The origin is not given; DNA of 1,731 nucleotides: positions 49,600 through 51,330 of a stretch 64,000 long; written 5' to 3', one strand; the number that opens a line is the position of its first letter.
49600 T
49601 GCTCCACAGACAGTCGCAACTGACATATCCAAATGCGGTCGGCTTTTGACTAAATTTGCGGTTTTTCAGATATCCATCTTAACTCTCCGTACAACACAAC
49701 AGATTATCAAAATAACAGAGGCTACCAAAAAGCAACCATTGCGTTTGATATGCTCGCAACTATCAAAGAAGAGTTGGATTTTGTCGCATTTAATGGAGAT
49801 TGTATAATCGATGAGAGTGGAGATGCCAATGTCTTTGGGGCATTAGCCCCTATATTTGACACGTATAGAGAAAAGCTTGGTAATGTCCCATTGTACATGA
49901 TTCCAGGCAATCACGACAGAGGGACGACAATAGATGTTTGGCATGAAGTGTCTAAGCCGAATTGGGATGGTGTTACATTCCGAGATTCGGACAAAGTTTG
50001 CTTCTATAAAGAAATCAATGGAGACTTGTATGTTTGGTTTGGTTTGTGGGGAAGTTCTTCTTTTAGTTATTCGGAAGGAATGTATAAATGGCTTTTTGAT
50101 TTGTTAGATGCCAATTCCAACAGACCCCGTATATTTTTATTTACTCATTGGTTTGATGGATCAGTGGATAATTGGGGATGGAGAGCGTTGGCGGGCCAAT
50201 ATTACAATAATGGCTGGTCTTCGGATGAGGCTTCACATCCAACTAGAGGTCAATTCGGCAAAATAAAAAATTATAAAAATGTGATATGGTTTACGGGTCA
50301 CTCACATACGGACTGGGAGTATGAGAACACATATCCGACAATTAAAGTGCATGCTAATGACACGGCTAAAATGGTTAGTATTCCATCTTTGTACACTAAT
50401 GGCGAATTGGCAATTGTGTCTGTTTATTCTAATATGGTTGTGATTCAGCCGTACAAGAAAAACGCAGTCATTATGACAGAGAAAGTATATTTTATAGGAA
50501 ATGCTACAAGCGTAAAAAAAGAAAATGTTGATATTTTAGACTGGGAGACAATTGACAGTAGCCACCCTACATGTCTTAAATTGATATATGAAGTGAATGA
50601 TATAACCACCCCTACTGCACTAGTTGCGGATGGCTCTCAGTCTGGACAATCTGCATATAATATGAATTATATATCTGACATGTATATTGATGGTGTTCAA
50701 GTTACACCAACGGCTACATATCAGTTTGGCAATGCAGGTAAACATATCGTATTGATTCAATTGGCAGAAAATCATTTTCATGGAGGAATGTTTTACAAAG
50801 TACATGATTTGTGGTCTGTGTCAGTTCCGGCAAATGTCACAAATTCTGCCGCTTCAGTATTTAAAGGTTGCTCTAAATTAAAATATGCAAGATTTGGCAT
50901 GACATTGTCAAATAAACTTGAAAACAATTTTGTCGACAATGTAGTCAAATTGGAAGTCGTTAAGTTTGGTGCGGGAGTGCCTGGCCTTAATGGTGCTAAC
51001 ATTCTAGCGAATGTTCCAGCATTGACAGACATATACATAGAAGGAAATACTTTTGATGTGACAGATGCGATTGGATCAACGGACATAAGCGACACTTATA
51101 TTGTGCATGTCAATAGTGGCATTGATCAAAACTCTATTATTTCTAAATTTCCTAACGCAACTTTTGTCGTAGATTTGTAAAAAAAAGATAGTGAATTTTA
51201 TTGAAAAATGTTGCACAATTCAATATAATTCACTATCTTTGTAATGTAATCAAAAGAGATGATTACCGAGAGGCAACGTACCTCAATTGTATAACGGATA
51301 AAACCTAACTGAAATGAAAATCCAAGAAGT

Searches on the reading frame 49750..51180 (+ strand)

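Call 77: search_protein_families(library=pfam, proteins=[window:49750-51180:+], max_evalue=0.001)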
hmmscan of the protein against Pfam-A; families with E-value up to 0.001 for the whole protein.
window:49750-51180:+ (476 aa): 2 families
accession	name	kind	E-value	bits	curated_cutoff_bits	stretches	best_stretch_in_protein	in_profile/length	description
PF00149.33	Metallophos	-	2.9e-07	31.5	21.5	1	7-187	29-190/191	Calcineurin-like phosphoesterase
PF13306.12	LRR_5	-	0.00091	19.6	27.7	0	347-410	7-67/127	BspA type Leucine rich repeat region (6 copies)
